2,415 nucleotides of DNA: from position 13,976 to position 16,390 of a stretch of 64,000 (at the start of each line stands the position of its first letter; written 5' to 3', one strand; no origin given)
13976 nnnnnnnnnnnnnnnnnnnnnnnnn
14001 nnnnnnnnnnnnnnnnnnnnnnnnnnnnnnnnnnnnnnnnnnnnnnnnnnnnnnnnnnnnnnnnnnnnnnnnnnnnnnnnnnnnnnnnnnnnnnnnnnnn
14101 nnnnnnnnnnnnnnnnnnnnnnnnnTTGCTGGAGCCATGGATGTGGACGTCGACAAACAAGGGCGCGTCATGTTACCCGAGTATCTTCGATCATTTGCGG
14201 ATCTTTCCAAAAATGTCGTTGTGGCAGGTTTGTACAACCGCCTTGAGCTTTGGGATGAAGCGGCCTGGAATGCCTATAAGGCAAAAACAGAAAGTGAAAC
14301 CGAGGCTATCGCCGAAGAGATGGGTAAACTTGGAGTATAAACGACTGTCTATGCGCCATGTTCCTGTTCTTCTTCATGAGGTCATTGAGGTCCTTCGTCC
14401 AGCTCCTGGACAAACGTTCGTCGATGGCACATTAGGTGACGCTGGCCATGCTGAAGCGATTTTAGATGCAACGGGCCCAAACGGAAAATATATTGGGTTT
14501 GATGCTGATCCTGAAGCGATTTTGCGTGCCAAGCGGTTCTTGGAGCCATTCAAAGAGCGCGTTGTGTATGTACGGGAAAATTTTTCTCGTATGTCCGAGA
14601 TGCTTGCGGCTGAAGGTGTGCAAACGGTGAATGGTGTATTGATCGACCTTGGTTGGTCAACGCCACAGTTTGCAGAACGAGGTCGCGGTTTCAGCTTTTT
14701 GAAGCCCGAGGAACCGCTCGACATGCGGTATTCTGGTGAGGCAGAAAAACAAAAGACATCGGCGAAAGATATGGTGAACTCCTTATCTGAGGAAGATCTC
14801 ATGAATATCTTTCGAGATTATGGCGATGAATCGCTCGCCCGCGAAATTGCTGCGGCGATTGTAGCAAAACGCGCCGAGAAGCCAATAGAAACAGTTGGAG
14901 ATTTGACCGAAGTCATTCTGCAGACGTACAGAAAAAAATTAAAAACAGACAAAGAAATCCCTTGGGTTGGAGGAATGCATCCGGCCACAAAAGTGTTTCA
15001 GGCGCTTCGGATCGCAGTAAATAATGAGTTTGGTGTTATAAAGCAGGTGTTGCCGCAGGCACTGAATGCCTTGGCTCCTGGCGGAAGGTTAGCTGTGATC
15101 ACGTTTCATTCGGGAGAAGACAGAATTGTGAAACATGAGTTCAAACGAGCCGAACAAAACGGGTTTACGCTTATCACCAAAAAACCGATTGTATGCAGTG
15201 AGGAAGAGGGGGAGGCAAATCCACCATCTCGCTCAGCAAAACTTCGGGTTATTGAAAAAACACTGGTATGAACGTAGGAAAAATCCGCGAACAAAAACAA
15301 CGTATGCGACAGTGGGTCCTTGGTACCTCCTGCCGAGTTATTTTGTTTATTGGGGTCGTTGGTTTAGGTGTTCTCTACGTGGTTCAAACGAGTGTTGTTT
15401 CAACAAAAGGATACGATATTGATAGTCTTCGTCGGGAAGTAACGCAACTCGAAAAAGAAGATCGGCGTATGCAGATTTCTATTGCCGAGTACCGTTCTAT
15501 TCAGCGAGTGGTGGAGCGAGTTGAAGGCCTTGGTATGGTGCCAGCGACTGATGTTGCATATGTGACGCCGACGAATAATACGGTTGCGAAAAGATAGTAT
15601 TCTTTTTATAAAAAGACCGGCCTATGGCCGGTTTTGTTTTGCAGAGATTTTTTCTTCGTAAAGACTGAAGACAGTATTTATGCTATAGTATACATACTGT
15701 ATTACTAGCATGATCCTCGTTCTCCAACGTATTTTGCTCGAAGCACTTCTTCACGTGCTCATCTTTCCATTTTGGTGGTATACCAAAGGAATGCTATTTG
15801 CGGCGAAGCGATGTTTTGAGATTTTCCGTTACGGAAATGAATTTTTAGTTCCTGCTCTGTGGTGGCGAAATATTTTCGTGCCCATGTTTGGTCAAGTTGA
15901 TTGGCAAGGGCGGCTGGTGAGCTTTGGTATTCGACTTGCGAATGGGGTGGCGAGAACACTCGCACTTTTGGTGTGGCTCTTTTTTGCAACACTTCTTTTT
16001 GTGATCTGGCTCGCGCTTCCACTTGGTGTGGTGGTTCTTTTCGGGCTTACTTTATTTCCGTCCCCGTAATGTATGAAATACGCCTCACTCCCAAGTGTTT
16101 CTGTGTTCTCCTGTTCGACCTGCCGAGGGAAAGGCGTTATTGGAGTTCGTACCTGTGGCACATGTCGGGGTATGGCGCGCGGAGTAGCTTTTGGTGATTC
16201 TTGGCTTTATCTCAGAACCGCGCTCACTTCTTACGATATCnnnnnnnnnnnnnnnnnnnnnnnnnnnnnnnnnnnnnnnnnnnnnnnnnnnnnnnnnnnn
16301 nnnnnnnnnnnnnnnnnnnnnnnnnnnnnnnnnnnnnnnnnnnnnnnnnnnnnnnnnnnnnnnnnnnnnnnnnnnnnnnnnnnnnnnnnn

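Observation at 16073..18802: Membrane-anchored ClpA/ClpB-family AAA+ protein with an N-terminal DnaJ-type zinc-finger pair and a dead first ATPase domain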

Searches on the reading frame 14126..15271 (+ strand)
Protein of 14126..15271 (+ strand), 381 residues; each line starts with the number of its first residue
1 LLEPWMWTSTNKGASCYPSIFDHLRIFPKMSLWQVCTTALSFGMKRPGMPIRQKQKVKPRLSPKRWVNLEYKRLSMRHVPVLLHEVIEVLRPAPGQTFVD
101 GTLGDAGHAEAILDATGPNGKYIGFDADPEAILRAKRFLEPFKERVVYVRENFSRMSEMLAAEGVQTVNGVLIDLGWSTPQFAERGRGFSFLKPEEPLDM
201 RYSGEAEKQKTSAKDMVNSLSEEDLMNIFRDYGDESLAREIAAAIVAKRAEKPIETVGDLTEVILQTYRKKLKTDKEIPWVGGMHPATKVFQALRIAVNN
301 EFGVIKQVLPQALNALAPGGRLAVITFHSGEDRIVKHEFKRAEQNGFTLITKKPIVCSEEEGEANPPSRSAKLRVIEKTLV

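Call 9: search_protein_families(library=pfam, proteins=[window:14126-15271:+], max_evalue=0.001)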
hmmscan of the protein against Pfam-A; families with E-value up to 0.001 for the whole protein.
window:14126-15271:+ (381 aa): 1 family
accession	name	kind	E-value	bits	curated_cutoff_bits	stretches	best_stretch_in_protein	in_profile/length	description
PF01795.25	Methyltransf_5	-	9.6e-100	334.5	27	1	76-378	2-308/309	MraW methylase family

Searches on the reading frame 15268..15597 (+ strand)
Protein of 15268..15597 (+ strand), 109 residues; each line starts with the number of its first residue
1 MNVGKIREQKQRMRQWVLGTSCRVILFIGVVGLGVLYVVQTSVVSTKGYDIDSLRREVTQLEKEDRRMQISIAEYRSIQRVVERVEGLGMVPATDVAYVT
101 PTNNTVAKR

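Call 9: search_protein_families(library=pfam, proteins=[window:15268-15597:+], max_evalue=0.001)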
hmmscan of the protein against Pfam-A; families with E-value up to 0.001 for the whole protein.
window:15268-15597:+ (109 aa): 1 family
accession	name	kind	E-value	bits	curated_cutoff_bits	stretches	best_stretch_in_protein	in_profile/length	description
PF19579.4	FtsL_2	-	0.0001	22.6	24.6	1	22-94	18-88/100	Bacteriodetes cell division protein (FtsL-like)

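Call 34: search_protein_families(library=ncbifam, proteins=[window:15268-15597:+], max_evalue=0.01)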
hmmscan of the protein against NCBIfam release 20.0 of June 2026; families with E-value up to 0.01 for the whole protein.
window:15268-15597:+ (109 aa): 2 families
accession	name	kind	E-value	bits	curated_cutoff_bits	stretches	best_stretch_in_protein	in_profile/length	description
NF053549.1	FtsL_Actino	equivalog_domain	9.4e-11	41.5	55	1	25-101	5-82/83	cell division protein FtsL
TIGR02209.1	ftsL_broad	equivalog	0.0003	20.7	42.45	1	24-90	6-73/85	cell division protein FtsL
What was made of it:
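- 13840..15597 (+): Upstream context genes mraZ, rsmH and ftsL. Pfam and NCBIfam matches (calls 9, 34).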

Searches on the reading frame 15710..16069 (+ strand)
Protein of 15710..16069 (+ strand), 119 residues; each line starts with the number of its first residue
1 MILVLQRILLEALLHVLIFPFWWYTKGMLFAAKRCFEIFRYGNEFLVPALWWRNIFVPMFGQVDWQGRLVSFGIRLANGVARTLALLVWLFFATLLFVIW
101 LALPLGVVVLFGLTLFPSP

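Call 9: search_protein_families(library=pfam, proteins=[window:15710-16069:+], max_evalue=0.001)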
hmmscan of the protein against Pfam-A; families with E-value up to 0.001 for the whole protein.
window:15710-16069:+ (119 aa): 0 families

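Call 19: find_homologous_proteins(query=window:15710-16066:+, max_evalue=0.001)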
Query window:15710-16066:+ (119 aa): 19 proteins with E <= 0.001 among 68 candidates.
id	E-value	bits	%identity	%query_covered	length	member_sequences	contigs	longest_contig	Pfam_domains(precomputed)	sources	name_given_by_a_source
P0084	3.0e-70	252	100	100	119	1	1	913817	-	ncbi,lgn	-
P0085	1.0e-34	137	60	96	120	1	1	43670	-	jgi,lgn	jgi:hypothetical protein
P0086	1.5e-33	134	60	90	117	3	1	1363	-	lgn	-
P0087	4.5e-32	129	58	100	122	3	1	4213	-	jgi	jgi:hypothetical protein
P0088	2.0e-31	127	60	70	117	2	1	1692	-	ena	-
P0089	3.6e-31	126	54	97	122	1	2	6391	-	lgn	-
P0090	5.4e-28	116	52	94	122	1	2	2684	-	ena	-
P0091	8.5e-28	115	55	89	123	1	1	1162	-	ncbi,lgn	-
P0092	2.5e-27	114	52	95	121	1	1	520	-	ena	-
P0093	2.0e-26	111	53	97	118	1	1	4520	-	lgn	-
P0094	5.6e-26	109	53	87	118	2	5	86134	-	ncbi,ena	-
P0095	7.9e-26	109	53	97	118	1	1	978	-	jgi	-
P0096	1.7e-25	108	57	90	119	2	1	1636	-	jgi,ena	-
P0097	2.0e-25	107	51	90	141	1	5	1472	-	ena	-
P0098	1.1e-23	102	57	74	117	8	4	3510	-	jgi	-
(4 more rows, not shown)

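Call 34: search_protein_families(library=ncbifam, proteins=[window:15710-16066:+], max_evalue=0.01)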
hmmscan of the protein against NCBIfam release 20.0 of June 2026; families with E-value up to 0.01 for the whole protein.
window:15710-16066:+ (119 aa): 0 families

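Call 41: predict_structure(alignment_id=A4)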
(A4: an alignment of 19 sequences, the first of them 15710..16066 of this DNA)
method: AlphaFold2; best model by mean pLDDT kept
length: 119 residues; sequences in the alignment: 19
mean_pLDDT: 91.4   pTM: 0.68
mean pLDDT of the five models: 91.4, 91.0, 89.9, 88.0, 86.7
residues with pLDDT >= 90: 82; 70-90: 37; 50-70: 0; < 50: 0
segments of 3 or more residues with pLDDT < 50: none
pLDDT, mean of each block of 10 residues (from residue 1): 95 88 90 96 93 86 89 93 97 96 88 85
secondary structure, 60 per line:
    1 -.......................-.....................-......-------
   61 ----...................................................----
elements in order: H2-24 H26-46 H48-53 H65-115
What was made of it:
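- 15710..16069 (+): Gene for a 119-aa small membrane protein, the conserved partner. It has TM helices at about 1-22 and 83-115, with a conserved basic cytoplasmic segment between them (FPxWWY ... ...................). AF2 pLDDT is 91 and the model is all-helical (call 41).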

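Call 45: search_protein_families(library=pfam, proteins=[window:15710-16066:+], max_evalue=10)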
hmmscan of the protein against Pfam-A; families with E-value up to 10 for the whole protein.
window:15710-16066:+ (119 aa): 0 families
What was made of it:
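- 15710..16069 (+): No Pfam or NCBIfam match (calls 9, 34, 45).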

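Call 49: fold_search(model_id=the predicted structure, library=pdb)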
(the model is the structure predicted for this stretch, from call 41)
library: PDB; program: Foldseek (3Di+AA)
matches with E <= 10: 22; with E <= 0.001: 0
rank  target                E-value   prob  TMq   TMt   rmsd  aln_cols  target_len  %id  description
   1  8v2q_A                2.0e+00  0.20  0.29  0.20   9.3       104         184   15  CHMP1B/IST1 ssRNA bound copolymer (released 2024-11-27)
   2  6tz5_AA               3.8e+00  0.14  0.29  0.21   8.9       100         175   14  CryoEM reconstruction of membrane-bound ESCRT-III filament composed of CHMP1B+IST1 (left-handed) (released 2020-04-08)
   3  5j9t_D                4.5e+00  0.16  0.43  0.43   7.7       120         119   12  Crystal structure of the NuA4 core complex (released 2016-10-26)
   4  6e8g_AA               4.8e+00  0.20  0.37  0.27   5.3        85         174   13  CryoEM reconstruction of IST1-CHMP1B copolymer filament bound to ssDNA at 2.9 Angstrom resolution (released 2018-08-15)
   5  6zvr_CB               4.8e+00  0.07  0.25  0.18   8.0       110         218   13  C11 symmetry: Bacterial Vipp1 and PspA are members of the ancient ESCRT-III membrane-remodeling superfamily. (released 2021-08-04)
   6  4zwt_D                5.4e+00  0.10  0.32  0.31   8.2       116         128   12  Crystal Structure of the Bacteriophage T4 recombination mediator protein UvsY, Lattice Type IV (released 2016-03-02)
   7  6ixg_A                5.4e+00  0.08  0.29  0.17  10.9       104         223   13  Crystal structure of native apo SH3BP5 (P41) (released 2019-03-20)
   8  6tz4_02               5.7e+00  0.11  0.30  0.21   8.9       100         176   14  CryoEM reconstruction of membrane-bound ESCRT-III filament composed of CHMP1B+IST1 (right-handed) (released 2020-04-08)
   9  9hzm_0                6.4e+00  0.14  0.42  0.30   5.7       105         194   14  235 A SynPspA H1-5 rod after incubation with EPL (released 2025-08-13)
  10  7lbm_n                6.8e+00  0.15  0.33  0.16   6.0        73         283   14  Structure of the human Mediator-bound transcription pre-initiation complex (released 2021-03-24)
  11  8qbw                  7.2e+00  0.06  0.28  0.21   7.6       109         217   12  Cryo-EM structure of Vipp1-deltaH6_aa1-219 helical filament with lattice 3 (Vipp1-deltaH6_L3) (released 2024-09-11)
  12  9fv1_A                7.6e+00  0.14  0.49  0.14   4.5       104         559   10  MsbA in MSP1D1 (EPL:PC) Nanodisc inward-facing narrow open (released 2025-03-19)
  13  7vvu_V                8.1e+00  0.11  0.43  0.45   6.7       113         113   12  NuA4 HAT module bound to the nucleosome (released 2022-08-10)
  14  6tz9_A                8.1e+00  0.08  0.30  0.23   9.3       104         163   15  CryoEM reconstruction of membrane-bound ESCRT-III filament composed of CHMP1B only (released 2020-04-08)
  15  4jlr_S                8.1e+00  0.08  0.27  0.34  16.6        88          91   10  Crystal structure of a designed Respiratory Syncytial Virus Immunogen in complex with Motavizumab (released 2014-02-05)
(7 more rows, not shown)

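Call 54: find_homologous_proteins(query=A4, max_evalue=0.001)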
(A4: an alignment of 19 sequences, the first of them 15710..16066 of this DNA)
Query A4 (19 sequences) (119 aa, profile of the alignment): 1881 proteins with E <= 0.001 among 8000 candidates; the best 120 are listed.
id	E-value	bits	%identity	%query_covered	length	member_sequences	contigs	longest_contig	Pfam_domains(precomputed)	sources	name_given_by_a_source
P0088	1.0e-46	176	60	70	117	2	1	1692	-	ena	-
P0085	4.5e-46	174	60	96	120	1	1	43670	-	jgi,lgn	jgi:hypothetical protein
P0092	4.5e-46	174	52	95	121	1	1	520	-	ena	-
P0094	5.5e-46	173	53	87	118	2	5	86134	-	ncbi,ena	-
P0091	5.8e-46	173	55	89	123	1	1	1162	-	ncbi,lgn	-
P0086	1.1e-45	172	60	90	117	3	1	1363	-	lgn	-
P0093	1.8e-45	172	53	97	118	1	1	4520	-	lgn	-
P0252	1.8e-45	172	47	97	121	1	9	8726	-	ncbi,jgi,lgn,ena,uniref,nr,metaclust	ncbi:MAG: hypothetical protein UY92_C0022G0002 [Candidatus Magasanikbacteria bacterium GW2011_GWA2_5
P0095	2.3e-45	171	53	97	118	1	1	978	-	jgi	-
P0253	2.7e-45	171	54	95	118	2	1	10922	-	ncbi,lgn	-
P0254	4.8e-45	170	50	87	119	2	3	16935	-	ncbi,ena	-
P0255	7.3e-45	170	50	96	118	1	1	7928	-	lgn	-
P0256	7.4e-45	170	53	97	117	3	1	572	-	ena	-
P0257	1.4e-44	169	52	92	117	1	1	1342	-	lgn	-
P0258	2.2e-44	168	53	94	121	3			-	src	-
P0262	4.0e-44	167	55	92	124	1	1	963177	-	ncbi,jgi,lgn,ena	ncbi:MAG: hypothetical protein WC526_03020 [Patescibacteria group bacterium]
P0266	6.1e-44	167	58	87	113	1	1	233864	-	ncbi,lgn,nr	ncbi:MAG TPA: hypothetical protein VLK22_00655 [Candidatus Udaeobacter sp.]|nr:hypothetical protein 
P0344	6.0e-42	160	51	95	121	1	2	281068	-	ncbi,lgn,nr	ncbi:MAG: hypothetical protein PHD72_00140 [Patescibacteria group bacterium]|nr:hypothetical protein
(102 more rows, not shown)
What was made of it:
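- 15710..16069 (+): The family has at least 1881 clusters, all named 'hypothetical' (call 54).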

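Call 55: search_protein_families(library=padloc, proteins=[window:15710-16066:+], max_evalue=0.001)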
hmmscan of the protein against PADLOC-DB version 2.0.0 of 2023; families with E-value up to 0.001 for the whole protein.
window:15710-16066:+ (119 aa): 0 families
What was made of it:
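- The small partner has no PADLOC hit (call 55).
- Tried and rejected: Pfam, NCBIfam and PADLOC gave nothing (calls 9, 34, 45, 55).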

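Call 64: find_encoding_contigs(protein=P0262, flank=4000, max_places=1)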
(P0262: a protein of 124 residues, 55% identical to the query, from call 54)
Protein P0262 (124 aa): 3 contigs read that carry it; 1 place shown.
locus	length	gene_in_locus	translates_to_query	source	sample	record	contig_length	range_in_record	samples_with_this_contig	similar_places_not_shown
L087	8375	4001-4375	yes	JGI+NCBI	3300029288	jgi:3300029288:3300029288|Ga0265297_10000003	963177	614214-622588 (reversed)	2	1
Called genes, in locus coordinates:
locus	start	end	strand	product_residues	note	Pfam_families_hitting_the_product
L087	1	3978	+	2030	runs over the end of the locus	PF13517:FG-GAP_3, PF01839:FG-GAP (weak), PF13517:FG-GAP_3, PF01839:FG-GAP (weak), PF13517:FG-GAP_3, PF01471:PG_binding_1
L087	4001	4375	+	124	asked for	-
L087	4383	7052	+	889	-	PF02861:Clp_N, PF00004:AAA, PF17871:AAA_lid_9 (weak), PF00004:AAA, PF00158:Sigma54_activat (weak), PF07724:AAA_2, PF07728:AAA_5, PF10431:ClpB_D2-small, +2 more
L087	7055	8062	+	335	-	PF00953:Glycos_transf_4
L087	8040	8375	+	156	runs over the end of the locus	PF02643:DUF192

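Call 65: find_encoding_contigs(protein=P0266, flank=4000, max_places=1)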
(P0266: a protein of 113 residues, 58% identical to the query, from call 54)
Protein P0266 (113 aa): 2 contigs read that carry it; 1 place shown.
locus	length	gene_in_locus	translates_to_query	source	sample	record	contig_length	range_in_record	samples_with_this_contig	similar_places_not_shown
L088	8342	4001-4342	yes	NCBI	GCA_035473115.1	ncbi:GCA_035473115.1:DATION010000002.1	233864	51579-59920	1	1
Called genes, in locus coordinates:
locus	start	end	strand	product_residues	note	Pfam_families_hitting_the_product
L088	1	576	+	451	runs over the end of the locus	PF00753:Lactamase_B, PF23023:Anti-Pycsar_Apyc1 (weak), PF12706:Lactamase_B_2, PF16661:Lactamase_B_6, PF10996:Beta-Casp, PF07521:RMMBL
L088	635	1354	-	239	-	-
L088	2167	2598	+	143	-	PF02381:MraZ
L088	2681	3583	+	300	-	PF01795:Methyltransf_5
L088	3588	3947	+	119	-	-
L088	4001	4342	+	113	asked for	-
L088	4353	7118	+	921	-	PF20030:bpMoxR (faint), PF02861:Clp_N, PF00004:AAA, PF17871:AAA_lid_9 (weak), PF00004:AAA, PF07724:AAA_2, PF07728:AAA_5, PF10431:ClpB_D2-small, +4 more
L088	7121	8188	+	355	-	PF00953:Glycos_transf_4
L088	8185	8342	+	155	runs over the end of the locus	PF02643:DUF192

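Call 66: find_encoding_contigs(protein=P0344, flank=4000, max_places=1)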
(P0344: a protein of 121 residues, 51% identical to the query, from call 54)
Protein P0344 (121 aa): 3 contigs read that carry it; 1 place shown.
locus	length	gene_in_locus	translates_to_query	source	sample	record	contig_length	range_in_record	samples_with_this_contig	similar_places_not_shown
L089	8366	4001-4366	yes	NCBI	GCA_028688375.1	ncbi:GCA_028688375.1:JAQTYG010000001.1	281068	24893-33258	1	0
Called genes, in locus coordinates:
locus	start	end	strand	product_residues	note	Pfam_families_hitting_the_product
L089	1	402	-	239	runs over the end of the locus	-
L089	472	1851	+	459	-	PF00753:Lactamase_B, PF12706:Lactamase_B_2, PF16661:Lactamase_B_6, PF10996:Beta-Casp, PF07521:RMMBL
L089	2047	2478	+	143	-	PF02381:MraZ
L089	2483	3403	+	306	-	PF01795:Methyltransf_5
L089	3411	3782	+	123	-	-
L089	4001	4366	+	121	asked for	-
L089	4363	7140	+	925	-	PF02861:Clp_N, PF00158:Sigma54_activat (faint), PF00004:AAA, PF17871:AAA_lid_9, PF00004:AAA, PF07724:AAA_2, PF07728:AAA_5, PF10431:ClpB_D2-small, +1 more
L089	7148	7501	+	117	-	-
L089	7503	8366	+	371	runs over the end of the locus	PF01098:FTSW_RODA_SPOVE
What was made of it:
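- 15710..16069 (+): Starting from the small protein, 3 of 3 homologs have the Clp-like gene downstream (calls 64-66).
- L089 has an FtsW/RodA gene two genes downstream (call 66).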

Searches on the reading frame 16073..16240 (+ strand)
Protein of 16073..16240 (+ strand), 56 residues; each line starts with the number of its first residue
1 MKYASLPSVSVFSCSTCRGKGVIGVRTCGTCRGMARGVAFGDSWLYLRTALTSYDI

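Call 45: search_protein_families(library=pfam, proteins=[window:16073-16240:+], max_evalue=10)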
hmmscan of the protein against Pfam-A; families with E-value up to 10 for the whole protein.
window:16073-16240:+ (56 aa): 3 families
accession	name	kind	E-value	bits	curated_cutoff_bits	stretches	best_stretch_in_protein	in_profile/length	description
PF00684.25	DnaJ_CXXCXGXG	-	0.0012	19.5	32.7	1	12-33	42-63/65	DnaJ central domain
PF13453.11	Zn_ribbon_TFIIB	-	0.11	12.3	22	2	8-19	16-27/41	Transcription factor zinc-finger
PF21002.2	TMEM106_N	-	2.6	9.1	24.5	1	3-23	46-66/91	Transmembrane protein 106 N-terminal region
